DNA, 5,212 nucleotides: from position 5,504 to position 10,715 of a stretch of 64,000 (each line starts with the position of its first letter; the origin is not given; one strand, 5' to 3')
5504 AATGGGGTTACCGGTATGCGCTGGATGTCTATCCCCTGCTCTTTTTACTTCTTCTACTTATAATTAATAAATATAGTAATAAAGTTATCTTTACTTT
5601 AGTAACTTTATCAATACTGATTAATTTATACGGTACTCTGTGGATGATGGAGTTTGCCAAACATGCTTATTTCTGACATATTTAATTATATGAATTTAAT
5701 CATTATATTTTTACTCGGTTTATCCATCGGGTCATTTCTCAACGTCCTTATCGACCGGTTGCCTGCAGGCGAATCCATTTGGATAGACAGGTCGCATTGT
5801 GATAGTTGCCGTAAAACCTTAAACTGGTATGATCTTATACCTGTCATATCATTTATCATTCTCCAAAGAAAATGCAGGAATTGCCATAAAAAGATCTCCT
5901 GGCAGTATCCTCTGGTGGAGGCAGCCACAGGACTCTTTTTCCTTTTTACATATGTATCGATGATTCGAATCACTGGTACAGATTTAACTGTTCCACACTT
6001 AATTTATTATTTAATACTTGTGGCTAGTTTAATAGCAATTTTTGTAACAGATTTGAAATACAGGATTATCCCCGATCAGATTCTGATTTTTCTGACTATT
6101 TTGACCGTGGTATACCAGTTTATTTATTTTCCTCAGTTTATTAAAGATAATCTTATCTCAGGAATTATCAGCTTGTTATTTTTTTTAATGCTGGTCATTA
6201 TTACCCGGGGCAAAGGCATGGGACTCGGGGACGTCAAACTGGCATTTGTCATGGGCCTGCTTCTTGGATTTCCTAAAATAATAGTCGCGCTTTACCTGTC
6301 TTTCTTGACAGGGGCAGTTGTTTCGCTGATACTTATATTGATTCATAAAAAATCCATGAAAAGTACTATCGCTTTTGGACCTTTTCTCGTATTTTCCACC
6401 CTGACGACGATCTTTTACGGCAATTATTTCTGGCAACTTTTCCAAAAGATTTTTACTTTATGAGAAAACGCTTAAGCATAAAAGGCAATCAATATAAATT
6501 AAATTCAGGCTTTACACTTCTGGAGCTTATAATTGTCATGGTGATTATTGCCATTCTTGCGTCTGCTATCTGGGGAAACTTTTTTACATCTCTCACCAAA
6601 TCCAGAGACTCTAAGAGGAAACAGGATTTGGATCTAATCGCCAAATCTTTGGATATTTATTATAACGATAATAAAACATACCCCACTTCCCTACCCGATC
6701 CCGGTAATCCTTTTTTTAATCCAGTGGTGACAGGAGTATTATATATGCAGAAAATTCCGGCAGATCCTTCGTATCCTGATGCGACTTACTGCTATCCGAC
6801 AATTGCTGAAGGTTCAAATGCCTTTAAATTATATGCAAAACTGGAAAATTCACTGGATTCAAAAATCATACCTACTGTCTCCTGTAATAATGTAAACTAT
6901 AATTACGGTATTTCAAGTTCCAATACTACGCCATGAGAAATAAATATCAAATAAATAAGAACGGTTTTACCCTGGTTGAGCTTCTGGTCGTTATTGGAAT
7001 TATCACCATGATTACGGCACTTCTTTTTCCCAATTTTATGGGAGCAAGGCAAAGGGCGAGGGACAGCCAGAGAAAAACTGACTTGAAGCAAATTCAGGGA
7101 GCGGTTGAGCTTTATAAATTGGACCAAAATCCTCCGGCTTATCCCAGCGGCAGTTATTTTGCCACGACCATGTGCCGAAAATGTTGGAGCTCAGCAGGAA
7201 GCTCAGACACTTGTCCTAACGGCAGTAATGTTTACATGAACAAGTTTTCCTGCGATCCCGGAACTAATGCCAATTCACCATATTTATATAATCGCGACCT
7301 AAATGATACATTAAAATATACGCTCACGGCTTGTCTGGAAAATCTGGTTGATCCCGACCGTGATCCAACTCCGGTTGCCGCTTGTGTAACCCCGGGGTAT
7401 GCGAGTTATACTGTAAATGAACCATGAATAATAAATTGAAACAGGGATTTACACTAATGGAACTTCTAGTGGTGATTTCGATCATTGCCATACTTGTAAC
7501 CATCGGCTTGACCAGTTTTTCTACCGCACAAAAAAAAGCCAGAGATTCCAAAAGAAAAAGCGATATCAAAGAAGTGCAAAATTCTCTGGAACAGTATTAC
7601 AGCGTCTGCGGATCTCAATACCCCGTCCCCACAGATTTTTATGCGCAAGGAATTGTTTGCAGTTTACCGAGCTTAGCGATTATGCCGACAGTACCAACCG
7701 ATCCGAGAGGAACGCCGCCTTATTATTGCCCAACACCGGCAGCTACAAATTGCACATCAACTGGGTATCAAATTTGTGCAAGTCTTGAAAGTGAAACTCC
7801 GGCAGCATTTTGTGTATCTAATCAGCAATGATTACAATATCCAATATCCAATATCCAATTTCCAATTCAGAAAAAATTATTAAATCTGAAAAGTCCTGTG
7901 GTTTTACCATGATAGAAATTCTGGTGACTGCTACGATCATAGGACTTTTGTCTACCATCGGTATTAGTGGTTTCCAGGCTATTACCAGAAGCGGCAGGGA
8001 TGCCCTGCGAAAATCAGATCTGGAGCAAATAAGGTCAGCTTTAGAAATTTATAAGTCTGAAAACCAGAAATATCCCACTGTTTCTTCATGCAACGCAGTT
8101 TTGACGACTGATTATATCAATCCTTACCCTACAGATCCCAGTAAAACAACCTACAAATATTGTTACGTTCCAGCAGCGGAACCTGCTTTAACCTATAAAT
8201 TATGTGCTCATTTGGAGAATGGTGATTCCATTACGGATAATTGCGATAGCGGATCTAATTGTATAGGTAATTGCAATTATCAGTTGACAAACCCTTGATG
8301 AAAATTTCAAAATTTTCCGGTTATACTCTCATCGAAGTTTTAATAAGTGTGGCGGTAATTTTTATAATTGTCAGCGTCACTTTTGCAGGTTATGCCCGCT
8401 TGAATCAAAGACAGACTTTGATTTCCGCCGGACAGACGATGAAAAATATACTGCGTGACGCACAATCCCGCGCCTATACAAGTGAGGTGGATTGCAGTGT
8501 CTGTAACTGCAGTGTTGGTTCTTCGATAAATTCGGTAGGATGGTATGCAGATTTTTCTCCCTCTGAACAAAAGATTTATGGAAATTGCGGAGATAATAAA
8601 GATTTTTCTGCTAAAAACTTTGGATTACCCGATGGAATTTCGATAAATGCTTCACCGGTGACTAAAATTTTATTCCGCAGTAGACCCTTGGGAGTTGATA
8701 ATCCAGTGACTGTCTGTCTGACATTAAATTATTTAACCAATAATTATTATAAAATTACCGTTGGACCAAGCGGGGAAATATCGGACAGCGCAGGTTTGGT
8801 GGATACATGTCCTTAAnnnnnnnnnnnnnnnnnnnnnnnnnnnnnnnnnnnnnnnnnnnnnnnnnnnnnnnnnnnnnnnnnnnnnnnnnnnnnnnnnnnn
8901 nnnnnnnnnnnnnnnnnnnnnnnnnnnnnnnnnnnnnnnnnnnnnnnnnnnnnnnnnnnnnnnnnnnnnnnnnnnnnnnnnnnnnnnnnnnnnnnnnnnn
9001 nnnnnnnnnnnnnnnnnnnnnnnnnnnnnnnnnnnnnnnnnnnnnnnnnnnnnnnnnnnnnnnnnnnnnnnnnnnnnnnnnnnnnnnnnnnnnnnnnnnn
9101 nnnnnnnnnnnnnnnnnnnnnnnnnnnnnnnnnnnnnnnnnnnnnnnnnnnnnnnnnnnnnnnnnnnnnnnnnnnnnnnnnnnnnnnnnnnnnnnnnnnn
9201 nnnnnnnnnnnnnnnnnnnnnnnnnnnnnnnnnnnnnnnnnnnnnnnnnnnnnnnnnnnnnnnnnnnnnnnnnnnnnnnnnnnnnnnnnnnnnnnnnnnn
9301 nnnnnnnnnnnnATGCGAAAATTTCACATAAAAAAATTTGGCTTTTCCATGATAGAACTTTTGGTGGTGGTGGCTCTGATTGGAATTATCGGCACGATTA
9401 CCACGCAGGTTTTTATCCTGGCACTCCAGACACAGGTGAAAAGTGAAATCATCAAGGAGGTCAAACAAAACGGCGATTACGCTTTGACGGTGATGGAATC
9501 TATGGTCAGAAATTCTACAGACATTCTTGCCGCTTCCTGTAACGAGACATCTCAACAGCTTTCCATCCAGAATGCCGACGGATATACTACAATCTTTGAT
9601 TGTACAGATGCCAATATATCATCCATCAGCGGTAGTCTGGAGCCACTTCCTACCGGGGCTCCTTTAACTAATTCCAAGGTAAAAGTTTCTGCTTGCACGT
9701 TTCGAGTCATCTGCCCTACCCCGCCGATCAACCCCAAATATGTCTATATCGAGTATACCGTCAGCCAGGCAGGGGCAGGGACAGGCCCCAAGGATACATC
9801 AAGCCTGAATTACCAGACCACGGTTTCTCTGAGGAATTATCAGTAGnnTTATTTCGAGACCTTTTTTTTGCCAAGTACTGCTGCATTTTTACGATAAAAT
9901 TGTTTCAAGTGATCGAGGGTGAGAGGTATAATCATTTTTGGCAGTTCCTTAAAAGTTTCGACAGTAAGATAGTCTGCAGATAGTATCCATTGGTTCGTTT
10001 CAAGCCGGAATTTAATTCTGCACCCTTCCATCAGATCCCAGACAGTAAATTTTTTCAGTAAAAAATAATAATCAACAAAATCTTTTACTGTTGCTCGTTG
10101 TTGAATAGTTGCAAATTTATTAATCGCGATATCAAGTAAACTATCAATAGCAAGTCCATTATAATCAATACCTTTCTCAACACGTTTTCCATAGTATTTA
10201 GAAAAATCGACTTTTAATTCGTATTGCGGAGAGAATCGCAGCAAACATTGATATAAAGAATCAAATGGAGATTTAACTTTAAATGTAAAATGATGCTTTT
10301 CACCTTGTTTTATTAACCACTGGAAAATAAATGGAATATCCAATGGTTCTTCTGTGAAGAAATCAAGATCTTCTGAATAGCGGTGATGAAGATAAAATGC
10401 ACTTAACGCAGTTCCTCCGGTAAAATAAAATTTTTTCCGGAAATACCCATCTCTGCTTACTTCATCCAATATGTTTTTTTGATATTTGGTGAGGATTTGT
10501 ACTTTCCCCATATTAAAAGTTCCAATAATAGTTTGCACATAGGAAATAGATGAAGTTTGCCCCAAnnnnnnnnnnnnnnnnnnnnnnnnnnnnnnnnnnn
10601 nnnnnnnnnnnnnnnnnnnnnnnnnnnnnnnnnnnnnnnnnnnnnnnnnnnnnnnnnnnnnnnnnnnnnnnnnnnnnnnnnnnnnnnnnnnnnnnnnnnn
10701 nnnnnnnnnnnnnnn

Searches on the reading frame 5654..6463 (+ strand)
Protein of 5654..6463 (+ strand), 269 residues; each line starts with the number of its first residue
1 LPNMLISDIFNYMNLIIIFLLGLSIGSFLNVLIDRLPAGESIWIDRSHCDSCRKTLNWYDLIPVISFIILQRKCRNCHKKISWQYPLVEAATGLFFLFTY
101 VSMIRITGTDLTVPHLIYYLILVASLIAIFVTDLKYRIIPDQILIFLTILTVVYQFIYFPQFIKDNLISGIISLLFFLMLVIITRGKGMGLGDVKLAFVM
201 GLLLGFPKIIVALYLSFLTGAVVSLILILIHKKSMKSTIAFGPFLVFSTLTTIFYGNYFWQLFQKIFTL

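Call 12: search_protein_families(library=pfam, proteins=[window:5654-6463:+], max_evalue=0.01)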
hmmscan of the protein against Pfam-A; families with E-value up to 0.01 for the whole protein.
window:5654-6463:+ (269 aa): 2 families
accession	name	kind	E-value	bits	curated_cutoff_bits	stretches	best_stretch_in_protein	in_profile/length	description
PF06750.18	A24_N_bact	-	2.4e-34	117.7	23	1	20-102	1-83/84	Bacterial Peptidase A24 N-terminal domain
PF01478.23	Peptidase_A24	-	2.4e-17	63.7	26.5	1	120-224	1-103/104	Type IV leader peptidase family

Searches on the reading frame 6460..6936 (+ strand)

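Call 12: search_protein_families(library=pfam, proteins=[window:6460-6936:+], max_evalue=0.01)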
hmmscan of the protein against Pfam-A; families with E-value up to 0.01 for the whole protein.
window:6460-6936:+ (158 aa): 2 families
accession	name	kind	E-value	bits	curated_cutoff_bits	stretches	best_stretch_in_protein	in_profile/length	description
PF07963.17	N_methyl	-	7.1e-09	35.3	21.2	1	15-37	4-26/27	Prokaryotic N-terminal methylation motif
PF08334.16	T2SSG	-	0.0012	19.4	21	1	41-113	2-79/108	Type II secretion system (T2SS), protein G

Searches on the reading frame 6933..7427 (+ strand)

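Call 12: search_protein_families(library=pfam, proteins=[window:6933-7427:+], max_evalue=0.01)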
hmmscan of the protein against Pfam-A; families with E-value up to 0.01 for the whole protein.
window:6933-7427:+ (164 aa): 1 family
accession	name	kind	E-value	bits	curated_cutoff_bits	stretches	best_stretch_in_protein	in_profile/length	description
PF07963.17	N_methyl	-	3.2e-06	26.9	21.2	1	8-32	3-27/27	Prokaryotic N-terminal methylation motif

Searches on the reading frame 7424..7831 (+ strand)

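Call 12: search_protein_families(library=pfam, proteins=[window:7424-7831:+], max_evalue=0.01)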
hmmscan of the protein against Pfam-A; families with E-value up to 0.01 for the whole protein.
window:7424-7831:+ (135 aa): 2 families
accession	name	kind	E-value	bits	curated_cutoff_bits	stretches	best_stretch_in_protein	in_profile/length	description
PF07963.17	N_methyl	-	1.2e-07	31.4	21.2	1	4-27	2-25/27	Prokaryotic N-terminal methylation motif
PF20130.4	DUF6520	-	0.0012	19.6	25.4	0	14-58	4-47/83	Family of unknown function (DUF6520)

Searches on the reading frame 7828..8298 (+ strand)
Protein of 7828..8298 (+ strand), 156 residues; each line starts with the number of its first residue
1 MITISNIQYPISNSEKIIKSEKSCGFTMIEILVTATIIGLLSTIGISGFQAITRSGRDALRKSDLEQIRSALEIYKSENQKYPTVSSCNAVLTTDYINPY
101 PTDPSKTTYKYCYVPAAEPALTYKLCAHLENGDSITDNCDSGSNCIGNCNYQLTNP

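Call 12: search_protein_families(library=pfam, proteins=[window:7828-8298:+], max_evalue=0.01)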
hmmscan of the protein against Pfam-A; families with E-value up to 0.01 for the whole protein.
window:7828-8298:+ (156 aa): 3 families
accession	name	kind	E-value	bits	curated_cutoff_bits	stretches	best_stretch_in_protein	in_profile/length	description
PF07963.17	N_methyl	-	4e-05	23.5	21.2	1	22-44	3-25/27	Prokaryotic N-terminal methylation motif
PF08334.16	T2SSG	-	0.00031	21.2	21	1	61-113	14-78/108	Type II secretion system (T2SS), protein G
PF17512.7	Sh_2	-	0.0045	17.2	27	1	19-112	27-116/174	Metapneumovirus Small hydrophobic protein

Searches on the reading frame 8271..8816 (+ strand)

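Call 12: search_protein_families(library=pfam, proteins=[window:8271-8816:+], max_evalue=0.01)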
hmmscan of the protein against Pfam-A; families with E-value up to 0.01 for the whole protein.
window:8271-8816:+ (181 aa): 1 family
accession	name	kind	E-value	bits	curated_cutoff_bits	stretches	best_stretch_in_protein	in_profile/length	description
PF07963.17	N_methyl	-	8.2e-05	22.5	21.2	1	13-37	2-26/27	Prokaryotic N-terminal methylation motif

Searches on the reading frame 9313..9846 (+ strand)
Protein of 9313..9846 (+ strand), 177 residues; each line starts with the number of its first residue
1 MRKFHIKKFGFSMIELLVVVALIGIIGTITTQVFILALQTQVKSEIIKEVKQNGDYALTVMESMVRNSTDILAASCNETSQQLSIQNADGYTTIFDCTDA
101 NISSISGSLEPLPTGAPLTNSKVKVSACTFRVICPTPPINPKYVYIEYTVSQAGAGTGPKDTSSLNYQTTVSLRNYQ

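Call 12: search_protein_families(library=pfam, proteins=[window:9313-9846:+], max_evalue=0.01)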
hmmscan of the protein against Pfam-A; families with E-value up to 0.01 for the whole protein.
window:9313-9846:+ (177 aa): 1 family
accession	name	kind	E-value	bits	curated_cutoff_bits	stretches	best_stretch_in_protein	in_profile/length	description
PF07963.17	N_methyl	-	6.8e-05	22.7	21.2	1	8-29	4-25/27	Prokaryotic N-terminal methylation motif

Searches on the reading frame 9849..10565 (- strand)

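Call 3: search_protein_families(library=pfam, proteins=[window:9849-10565:-], max_evalue=1)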
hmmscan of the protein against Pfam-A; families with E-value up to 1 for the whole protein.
window:9849-10565:- (238 aa): 2 families
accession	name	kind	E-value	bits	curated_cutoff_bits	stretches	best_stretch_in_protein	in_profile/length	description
PF08843.17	AbiEii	-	3.4e-13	50.5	22.5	2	41-76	10-44/238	Nucleotidyl transferase AbiEii toxin, Type IV TA system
PF10613.14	Lig_chan-Glu_bd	-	0.064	13.8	30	1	114-167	46-102/115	Ligated ion channel L-glutamate- and glycine-binding site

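Call 4: search_protein_families(library=ncbifam, proteins=[window:9849-10565:-], max_evalue=1)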
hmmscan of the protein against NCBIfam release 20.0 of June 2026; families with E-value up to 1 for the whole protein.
window:9849-10565:- (238 aa): 0 families

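Call 76: search_protein_families(library=padloc, proteins=[window:9849-10565:-], max_evalue=0.01)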
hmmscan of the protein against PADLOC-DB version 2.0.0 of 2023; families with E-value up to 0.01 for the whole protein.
window:9849-10565:- (238 aa): 22 families
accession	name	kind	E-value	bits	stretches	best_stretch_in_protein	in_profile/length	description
PDLC02307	AbiEii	-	3.7e-15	54.3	1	32-174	11-149/219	AbiEii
PDLC02304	AbiEii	-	8.1e-10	37.1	1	31-76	29-74/260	AbiEii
PDLC02323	AbiEii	-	1.3e-09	36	1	42-74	36-68/248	AbiEii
PDLC02328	AbiEii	-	4.6e-09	34.5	1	44-174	13-146/203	AbiEii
PDLC02330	AbiEii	-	5.3e-09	34.1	1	28-174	10-163/219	AbiEii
PDLC02293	AbiEii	-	8.5e-09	33.3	1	28-74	25-70/270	AbiEii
PDLC02313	AbiEii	-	9.3e-08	29.9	1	23-121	21-120/254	AbiEii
PDLC02296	AbiEii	-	9.5e-08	29.5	1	31-72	32-72/282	AbiEii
PDLC02324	AbiEii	-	1.1e-06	26.6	1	27-175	8-160/231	AbiEii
PDLC02292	AbiEii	-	3.1e-06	25.2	1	28-72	33-75/283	AbiEii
PDLC02294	AbiEii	-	9.9e-06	23.6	1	34-82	33-83/260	AbiEii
PDLC02289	AbiEii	-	7.1e-05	20.4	1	33-72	42-80/309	AbiEii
PDLC02305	AbiEii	-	0.00044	17.6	1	30-69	29-69/306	AbiEii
PDLC02306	AbiEii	-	0.00047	17.9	1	31-75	26-70/280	AbiEii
PDLC02303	AbiEii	-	0.00065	17.2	1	42-71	37-67/249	AbiEii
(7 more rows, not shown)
